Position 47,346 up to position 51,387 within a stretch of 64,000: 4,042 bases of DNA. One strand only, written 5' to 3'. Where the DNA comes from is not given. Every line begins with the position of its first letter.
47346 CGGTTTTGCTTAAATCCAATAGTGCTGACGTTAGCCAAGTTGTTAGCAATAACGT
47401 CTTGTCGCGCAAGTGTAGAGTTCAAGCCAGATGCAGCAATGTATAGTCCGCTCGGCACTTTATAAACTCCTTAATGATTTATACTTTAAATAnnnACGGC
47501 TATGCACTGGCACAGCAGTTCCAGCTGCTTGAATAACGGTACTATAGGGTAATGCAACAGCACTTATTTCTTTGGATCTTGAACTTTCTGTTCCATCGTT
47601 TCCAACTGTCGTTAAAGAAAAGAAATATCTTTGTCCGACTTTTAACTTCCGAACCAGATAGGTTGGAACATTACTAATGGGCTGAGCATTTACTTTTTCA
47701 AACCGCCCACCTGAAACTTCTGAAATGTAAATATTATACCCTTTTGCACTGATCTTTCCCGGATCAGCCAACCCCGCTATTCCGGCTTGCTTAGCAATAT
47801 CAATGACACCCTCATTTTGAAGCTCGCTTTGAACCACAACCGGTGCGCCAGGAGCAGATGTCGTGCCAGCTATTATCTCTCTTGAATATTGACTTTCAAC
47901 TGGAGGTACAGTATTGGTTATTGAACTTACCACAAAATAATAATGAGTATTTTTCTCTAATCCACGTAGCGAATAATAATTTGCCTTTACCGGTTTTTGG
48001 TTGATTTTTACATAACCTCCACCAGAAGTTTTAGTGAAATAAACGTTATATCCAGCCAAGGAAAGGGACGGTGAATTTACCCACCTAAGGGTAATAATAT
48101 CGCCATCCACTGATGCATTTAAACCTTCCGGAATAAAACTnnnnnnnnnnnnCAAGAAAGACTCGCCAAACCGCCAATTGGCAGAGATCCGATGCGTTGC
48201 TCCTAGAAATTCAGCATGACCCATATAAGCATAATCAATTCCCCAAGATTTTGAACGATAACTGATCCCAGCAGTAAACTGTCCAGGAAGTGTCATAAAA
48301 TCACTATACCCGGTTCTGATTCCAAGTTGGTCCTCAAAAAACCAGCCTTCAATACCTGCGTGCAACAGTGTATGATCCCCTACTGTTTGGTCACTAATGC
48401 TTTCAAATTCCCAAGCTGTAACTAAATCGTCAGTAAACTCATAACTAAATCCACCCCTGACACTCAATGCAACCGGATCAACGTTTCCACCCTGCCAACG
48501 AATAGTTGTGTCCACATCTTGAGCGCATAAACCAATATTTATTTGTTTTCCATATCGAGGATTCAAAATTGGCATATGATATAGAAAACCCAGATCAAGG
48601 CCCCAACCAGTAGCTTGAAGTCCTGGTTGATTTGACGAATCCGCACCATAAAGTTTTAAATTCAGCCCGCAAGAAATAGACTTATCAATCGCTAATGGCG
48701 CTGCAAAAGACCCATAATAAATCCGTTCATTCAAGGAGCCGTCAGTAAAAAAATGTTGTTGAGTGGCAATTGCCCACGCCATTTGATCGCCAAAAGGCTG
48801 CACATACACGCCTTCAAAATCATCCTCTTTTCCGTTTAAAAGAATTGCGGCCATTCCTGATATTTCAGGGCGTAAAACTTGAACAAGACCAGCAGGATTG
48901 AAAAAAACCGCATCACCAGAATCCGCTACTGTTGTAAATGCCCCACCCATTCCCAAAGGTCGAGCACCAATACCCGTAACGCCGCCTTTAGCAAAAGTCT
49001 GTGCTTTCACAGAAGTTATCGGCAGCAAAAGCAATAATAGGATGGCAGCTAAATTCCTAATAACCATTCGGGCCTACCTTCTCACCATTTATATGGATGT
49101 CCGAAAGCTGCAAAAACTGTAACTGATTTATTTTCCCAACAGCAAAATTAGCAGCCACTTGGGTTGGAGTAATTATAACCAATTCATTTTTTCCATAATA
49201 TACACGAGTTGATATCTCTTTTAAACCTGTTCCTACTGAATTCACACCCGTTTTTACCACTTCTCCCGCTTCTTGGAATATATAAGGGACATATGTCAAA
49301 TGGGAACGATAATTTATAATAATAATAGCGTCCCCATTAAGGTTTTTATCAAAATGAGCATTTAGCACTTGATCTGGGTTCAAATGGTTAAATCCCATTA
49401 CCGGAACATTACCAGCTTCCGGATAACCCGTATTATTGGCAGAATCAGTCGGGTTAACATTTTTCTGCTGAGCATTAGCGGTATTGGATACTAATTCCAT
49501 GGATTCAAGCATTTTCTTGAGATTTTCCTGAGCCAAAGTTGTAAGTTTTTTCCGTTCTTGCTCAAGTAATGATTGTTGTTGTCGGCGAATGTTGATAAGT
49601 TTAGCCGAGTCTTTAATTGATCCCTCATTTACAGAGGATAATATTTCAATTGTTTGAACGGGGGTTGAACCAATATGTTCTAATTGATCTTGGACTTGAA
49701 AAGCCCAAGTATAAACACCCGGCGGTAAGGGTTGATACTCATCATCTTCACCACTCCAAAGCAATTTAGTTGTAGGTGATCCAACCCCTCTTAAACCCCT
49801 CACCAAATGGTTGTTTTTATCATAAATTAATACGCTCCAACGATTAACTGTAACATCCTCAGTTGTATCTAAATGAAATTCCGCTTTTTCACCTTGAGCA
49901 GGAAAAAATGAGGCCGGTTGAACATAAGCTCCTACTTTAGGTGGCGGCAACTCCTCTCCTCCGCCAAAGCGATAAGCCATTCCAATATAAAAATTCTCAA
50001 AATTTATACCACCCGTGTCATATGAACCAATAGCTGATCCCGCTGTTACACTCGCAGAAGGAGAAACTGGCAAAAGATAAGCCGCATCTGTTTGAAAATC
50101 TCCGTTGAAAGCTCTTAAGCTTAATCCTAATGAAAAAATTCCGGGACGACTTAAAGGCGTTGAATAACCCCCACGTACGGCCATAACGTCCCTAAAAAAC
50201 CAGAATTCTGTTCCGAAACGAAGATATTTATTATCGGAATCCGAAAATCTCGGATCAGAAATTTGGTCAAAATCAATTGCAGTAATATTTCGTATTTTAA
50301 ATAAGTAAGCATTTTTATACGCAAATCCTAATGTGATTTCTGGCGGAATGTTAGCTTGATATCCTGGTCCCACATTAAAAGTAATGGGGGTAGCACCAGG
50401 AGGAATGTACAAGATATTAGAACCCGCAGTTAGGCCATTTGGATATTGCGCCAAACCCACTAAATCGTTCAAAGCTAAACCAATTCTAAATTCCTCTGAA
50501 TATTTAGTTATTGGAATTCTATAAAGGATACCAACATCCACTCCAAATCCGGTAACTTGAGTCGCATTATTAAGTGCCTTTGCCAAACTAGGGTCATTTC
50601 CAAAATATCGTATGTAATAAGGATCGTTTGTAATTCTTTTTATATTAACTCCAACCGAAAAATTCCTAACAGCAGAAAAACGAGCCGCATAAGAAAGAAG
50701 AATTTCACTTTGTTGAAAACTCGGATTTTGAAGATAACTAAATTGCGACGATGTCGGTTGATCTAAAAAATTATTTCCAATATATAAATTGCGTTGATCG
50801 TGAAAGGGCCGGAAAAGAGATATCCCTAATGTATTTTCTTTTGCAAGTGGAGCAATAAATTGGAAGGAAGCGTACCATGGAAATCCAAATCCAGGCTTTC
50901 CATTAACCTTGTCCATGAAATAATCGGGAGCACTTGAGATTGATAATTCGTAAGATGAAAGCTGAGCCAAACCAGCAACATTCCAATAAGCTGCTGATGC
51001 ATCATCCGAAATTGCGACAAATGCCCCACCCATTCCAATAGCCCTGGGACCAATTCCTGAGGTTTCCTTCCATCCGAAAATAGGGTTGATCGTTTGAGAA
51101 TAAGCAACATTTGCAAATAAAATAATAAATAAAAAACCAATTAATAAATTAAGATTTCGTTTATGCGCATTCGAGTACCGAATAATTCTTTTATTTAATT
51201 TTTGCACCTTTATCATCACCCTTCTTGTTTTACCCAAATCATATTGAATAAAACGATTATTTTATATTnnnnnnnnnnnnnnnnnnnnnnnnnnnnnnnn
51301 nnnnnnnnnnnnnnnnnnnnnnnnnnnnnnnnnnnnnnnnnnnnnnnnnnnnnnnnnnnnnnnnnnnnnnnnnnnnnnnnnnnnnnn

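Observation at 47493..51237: PorV-like (T9SS shuttle family) outer-membrane barrels, one fused to Fn3 domains, co-transcribed inside the flagellar rod/ring operon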

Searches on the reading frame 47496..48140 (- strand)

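Call 41: search_protein_families(library=pfam, proteins=[window:47496-48140:-], max_evalue=5)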
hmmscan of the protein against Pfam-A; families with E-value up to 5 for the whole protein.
window:47496-48140:- (215 aa): 4 families
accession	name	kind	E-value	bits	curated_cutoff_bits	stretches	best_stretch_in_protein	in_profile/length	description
PF00041.27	fn3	-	1e-10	42.1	25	2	4-76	3-71/84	Fibronectin type III domain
PF16656.11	Pur_ac_phosph_N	-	0.0024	18.8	30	1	47-76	54-83/93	Purple acid Phosphatase, N-terminal domain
PF09294.16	Interfer-bind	-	0.023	15.4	21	1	30-87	43-97/104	Interferon-alpha/beta receptor, fibronectin type III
PF10179.15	NDNF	-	0.049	14.1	27.3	0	54-74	89-109/127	Neuron-derived neurotrophic factor, first Fn(III) domain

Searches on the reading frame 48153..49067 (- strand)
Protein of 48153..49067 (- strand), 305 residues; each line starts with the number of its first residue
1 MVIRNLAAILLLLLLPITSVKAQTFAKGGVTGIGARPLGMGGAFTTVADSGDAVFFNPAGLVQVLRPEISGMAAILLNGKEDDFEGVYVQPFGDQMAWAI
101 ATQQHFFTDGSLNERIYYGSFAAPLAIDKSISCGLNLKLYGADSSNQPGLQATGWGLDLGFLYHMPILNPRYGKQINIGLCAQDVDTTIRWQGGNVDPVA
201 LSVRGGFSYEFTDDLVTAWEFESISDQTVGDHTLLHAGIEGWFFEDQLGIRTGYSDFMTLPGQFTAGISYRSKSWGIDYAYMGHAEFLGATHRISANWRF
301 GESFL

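Call 83: search_protein_families(library=pfam, proteins=[window:48153-49067:-], max_evalue=10)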
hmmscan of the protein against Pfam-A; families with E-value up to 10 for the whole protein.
window:48153-49067:- (305 aa): 1 family
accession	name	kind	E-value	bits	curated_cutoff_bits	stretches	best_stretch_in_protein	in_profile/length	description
PF18990.6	DUF5723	-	0.063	13.4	26.8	1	146-217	205-265/376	Family of unknown function (DUF5723)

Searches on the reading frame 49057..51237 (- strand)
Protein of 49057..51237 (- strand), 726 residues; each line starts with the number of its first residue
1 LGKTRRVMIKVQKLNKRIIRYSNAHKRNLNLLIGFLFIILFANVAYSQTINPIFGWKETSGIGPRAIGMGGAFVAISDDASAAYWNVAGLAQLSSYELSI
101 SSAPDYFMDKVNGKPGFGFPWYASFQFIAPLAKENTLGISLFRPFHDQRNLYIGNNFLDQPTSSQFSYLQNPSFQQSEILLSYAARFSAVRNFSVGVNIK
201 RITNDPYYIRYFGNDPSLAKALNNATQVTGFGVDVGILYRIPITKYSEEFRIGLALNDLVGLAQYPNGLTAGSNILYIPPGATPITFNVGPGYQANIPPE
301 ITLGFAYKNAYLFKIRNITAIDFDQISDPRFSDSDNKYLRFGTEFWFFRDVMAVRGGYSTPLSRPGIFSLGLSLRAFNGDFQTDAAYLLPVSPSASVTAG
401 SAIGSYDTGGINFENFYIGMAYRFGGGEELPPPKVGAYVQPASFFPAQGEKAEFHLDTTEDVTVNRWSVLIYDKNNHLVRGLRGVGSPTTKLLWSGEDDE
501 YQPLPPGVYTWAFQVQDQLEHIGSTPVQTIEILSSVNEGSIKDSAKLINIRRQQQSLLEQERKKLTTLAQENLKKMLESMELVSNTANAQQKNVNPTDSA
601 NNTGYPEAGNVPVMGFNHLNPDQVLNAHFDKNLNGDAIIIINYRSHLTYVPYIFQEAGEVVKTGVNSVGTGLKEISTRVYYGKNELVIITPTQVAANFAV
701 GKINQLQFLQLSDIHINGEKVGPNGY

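Call 4: search_protein_families(library=pfam, proteins=[window:49057-51237:-], max_evalue=0.01)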
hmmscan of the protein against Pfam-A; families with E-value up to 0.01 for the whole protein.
window:49057-51237:- (726 aa): 2 families
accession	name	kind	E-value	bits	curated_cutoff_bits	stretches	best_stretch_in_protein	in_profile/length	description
PF13729.12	TraF_2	-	0.00016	21.5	25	1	166-311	128-256/264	F plasmid transfer operon, TraF, protein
PF13860.13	FlgD_ig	-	0.0096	16.3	27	0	451-512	11-72/79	FlgD Ig-like domain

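Call 5: search_protein_families(library=ncbifam, proteins=[window:49057-51237:-], max_evalue=0.01)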
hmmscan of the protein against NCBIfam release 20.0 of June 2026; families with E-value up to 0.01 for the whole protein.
window:49057-51237:- (726 aa): 5 families
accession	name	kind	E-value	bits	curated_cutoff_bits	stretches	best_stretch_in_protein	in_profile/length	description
NF033709.1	PorV_fam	subfamily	7.4e-25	88.2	90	1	62-391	11-310/326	PorV/PorQ family protein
NF052325.1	PorVQ2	equivalog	1.1e-14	54.1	325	1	61-258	33-197/354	putative type IX sorting system protein PorV2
NF033710.1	T9SS_OM_PorV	equivalog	3.4e-06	26.5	250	1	65-267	36-212/367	type IX secretion system outer membrane channel protein PorV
NF009453.0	PRK12813.1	equivalog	0.00097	18.7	264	1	463-536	122-194/223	flagellar basal body rod modification protein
NF005176.1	PRK06655.1-1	equivalog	0.0095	15.9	230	0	457-555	91-187/197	flagellar hook assembly protein FlgD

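Call 6: find_homologous_proteins(query=window:49057-51237:-)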
Query window:49057-51237:- (726 aa): 82 proteins with E <= 0.001 among 8000 candidates.
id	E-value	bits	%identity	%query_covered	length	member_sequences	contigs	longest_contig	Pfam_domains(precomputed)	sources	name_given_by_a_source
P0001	0.0e+0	1629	100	99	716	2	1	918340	-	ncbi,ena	-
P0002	0.0e+0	1191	76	97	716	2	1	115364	-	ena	-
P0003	0.0e+0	1092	67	99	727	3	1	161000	-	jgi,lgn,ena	jgi:hypothetical protein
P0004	0.0e+0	1078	68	97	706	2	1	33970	-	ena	-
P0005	0.0e+0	1057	68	96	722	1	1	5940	-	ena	-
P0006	0.0e+0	1037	66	94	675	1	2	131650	-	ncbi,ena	-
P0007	0.0e+0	1033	68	91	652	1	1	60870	-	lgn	-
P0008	0.0e+0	1019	64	95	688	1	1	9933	-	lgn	-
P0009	0.0e+0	1017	65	96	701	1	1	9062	-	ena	-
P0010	0.0e+0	1011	65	96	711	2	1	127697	PF13729.13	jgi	-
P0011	8.0e-298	1008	65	94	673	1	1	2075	PF13729.13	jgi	jgi:hypothetical protein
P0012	4.3e-295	999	64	95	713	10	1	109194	-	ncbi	-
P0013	5.2e-294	995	61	100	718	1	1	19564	-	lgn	-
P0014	8.4e-294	994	62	99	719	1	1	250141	-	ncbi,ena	-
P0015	2.9e-293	993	63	97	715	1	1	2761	-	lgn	-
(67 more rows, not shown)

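Call 9: find_related_loci(query=A1, collection=genome_contigs, flank=10000)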
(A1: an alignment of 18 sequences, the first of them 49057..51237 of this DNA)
Query A1 (726 aa) in genome_contigs; peptide patterns used: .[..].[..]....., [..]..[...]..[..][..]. (x = any residue, [..] = any of these).
547 stretches matched a pattern; 399 encode a relative of the query (tblastn E <= 1e-3); the best 80 are kept; 79 distinct loci.
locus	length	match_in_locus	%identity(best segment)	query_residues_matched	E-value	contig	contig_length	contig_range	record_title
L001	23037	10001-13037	67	2-726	0e+0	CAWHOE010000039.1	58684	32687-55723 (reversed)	MAG: candidate division FCPU426 bacterium isolate MFD01223.bin.2.21 genome assembly, contig: contig_22930, whole genome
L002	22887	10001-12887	68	25-726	0e+0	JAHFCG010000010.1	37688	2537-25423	MAG: candidate division FCPU426 bacterium isolate nzgw216 NODE_203_length_37689_cov_4.075996, whole genome shotgun seque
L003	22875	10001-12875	65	31-726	0e+0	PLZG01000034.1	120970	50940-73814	MAG: candidate division FCPU426 bacterium isolate palsa_1180 73.20120700_P3D.179_contig_72095, whole genome shotgun sequ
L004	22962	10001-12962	63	5-726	0e+0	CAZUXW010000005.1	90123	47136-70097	MAG TPA_asm: uncultured bacterium isolate binchicken_co54_368 genome assembly, contig: NODE_345_length_90123_cov_20.0123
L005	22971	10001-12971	62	1-726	0e+0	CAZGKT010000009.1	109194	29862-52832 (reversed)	MAG TPA_asm: uncultured bacterium isolate binchicken_co162_638 genome assembly, contig: NODE_182_length_109194_cov_8.719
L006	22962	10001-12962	62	5-726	0e+0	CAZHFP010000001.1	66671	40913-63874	MAG TPA_asm: uncultured bacterium isolate binchicken_co54_505 genome assembly, contig: NODE_669_length_66671_cov_12.3947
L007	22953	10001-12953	62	14-726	0e+0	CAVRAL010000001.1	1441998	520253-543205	MAG: candidate division FCPU426 bacterium isolate MFD04540.bin.1.40 genome assembly, contig: contig_10297, whole genome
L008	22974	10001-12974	62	10-726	0e+0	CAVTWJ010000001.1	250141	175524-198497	MAG: candidate division FCPU426 bacterium isolate MFD09286.bin.2.88 genome assembly, contig: contig_103145, whole genome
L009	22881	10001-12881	61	30-726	0e+0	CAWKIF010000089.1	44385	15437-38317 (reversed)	MAG: candidate division FCPU426 bacterium isolate MFD04780.bin.2.20 genome assembly, contig: contig_33242, whole genome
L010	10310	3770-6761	58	1-725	0e+0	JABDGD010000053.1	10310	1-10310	MAG: Candidatus Firestonebacteria bacterium isolate BWOrgHeat_Nextera36_MAG1 3300020999.a:Ga0206920_1200, whole genome s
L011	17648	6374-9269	59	3-724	0e+0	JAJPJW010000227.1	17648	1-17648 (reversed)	MAG: Proteobacteria bacterium isolate Centralia_MAG_561 k107_3011760, whole genome shotgun sequence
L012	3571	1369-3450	59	27-726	0e+0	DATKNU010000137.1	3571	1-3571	MAG TPA_asm: bacterium isolate SMAG_U14745 k141_2906235, whole genome shotgun sequence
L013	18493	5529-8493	56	12-724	0e+0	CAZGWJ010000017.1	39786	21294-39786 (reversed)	MAG TPA_asm: uncultured bacterium isolate binchicken_co273_249 genome assembly, contig: NODE_1143_length_39786_cov_5.970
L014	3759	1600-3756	59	4-726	0e+0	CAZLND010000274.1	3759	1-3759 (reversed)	MAG TPA_asm: uncultured bacterium isolate binchicken_co50_333 genome assembly, contig: NODE_39710_length_3759_cov_4.8107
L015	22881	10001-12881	60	47-725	0e+0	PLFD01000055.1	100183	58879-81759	MAG: candidate division FCPU426 bacterium isolate bog_1179 73.20110800_S3S.14_contig_1008, whole genome shotgun sequence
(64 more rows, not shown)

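Call 37: predict_structure(alignment_id=A2)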
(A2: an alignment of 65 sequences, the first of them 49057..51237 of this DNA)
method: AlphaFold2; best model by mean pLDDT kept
length: 726 residues; sequences in the alignment: 65
mean_pLDDT: 81.0   pTM: 0.57
mean pLDDT of the five models: 81.0, 80.2, 79.0, 78.4, 77.7
residues with pLDDT >= 90: 318; 70-90: 251; 50-70: 101; < 50: 56
segments of 3 or more residues with pLDDT < 50: 44-49, 396-407, 538-543, 579-610
pLDDT, mean of each block of 10 residues (from residue 1): 74 85 88 85 46 62 87 93 94 94 84 74 94 92 80 71 72 83 91 94 75 70 75 96 80 94 76 57 59 82 94 86 86 81 93 94 86 91 93 53 47 84 77 83 93 89 87 95 93 96 96 86 88 71 60 83 83 64 31 32 34 72 88 93 93 94 91 95 94 96 94 94 73
secondary structure, 60 per line:
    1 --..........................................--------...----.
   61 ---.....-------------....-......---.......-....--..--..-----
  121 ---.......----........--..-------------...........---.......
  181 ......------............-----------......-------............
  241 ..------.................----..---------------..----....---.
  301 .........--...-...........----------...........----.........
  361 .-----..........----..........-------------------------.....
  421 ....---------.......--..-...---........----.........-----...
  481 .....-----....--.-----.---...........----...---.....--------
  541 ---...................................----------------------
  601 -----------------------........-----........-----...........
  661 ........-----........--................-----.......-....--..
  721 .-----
elements in order (helices of 4 or more, strands of 3 or more residues): H3-44 H64-68 H82-85 H87-92 E96-102 H104-107 E124-130 E135-142 H160-170 E174-186 E193-204 H216-221 E229-242 E249-265 E293-296 E300-309 E316-326 E337-347 E352-361 E367-376 E381-390 E416-424 E434-440 E452-459 E464-472 E478-485 E491-494 E507-517 E522-524 E528-532 H544-578 E624-631 E637-644 H650-668 E674-681 E684-691 H692-699 H705-711 E713-716 E719-721

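Call 40: fold_search(model_id=the predicted structure, library=pdb)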
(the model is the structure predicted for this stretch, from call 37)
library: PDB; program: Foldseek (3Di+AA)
matches with E <= 10: 1050; with E <= 0.001: 112
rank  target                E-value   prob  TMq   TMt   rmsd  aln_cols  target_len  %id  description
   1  8gl6_F                7.9e-11  1.00  0.33  0.63   9.6       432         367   15  The Type 9 Secretion System in vitro assembled, RemA-CTD substrate bound complex (released 2024-01-31)
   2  6h3i_F                2.7e-10  1.00  0.33  0.65   8.5       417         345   15  Structural snapshots of the Type 9 protein translocon (released 2018-11-07)
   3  2r4l_C                2.6e-08  1.00  0.30  0.49   9.8       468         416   14  Crystal structure of the long-chain fatty acid transporter FadL mutant P34A (released 2008-09-16)
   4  2r4l_B                5.0e-08  1.00  0.28  0.43  10.8       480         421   14  Crystal structure of the long-chain fatty acid transporter FadL mutant P34A (released 2008-09-16)
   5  1t1l_A                5.8e-08  1.00  0.27  0.44  11.0       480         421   14  Crystal structure of the long-chain fatty acid transporter FadL (released 2004-06-15)
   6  2r89_A                6.8e-08  1.00  0.27  0.52  10.6       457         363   14  Crystal structure of the long-chain fatty acid transporter FadL mutant delta N3 (released 2008-09-23)
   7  2r4l_A                9.4e-08  1.00  0.27  0.43  10.7       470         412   13  Crystal structure of the long-chain fatty acid transporter FadL mutant P34A (released 2008-09-16)
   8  3pgs_A                1.2e-07  1.00  0.27  0.42  10.8       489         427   13  Phe3Gly mutant of EcFadL (released 2011-05-25)
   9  1t16_A                1.5e-07  1.00  0.26  0.41  11.4       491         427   14  Crystal structure of the bacterial fatty acid transporter FadL from Escherichia coli (released 2004-06-15)
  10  3pgs_B                1.6e-07  1.00  0.27  0.42  10.6       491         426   14  Phe3Gly mutant of EcFadL (released 2011-05-25)
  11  3pf1_A                2.4e-07  1.00  0.28  0.44  10.8       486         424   14  E. coli FadL Asp348Ala mutant (released 2011-05-25)
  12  2r4n_A                3.0e-07  1.00  0.27  0.44  11.4       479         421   13  Crystal structure of the long-chain fatty acid transporter FadL mutant N33A (released 2008-09-16)
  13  2r4p_A                3.4e-07  1.00  0.27  0.43  10.4       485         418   15  Crystal structure of the long-chain fatty acid transporter FadL mutant G212E (released 2008-09-16)
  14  2r8a_A                3.8e-07  1.00  0.27  0.50   9.7       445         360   15  Crystal structure of the long-chain fatty acid transporter FadL mutant delta N8 (released 2008-09-23)
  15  3dwn_A                4.2e-07  1.00  0.25  0.41  12.7       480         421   14  Crystal structure of the long-chain fatty acid transporter FadL mutant A77E/S100R (released 2008-12-16)
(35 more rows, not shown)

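Call 57: search_solved_structures(query=A1, max_evalue=1)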
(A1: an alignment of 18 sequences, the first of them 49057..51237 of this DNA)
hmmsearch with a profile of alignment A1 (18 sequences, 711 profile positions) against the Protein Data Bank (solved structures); distinct sequences matched with E-value up to 1: 0.
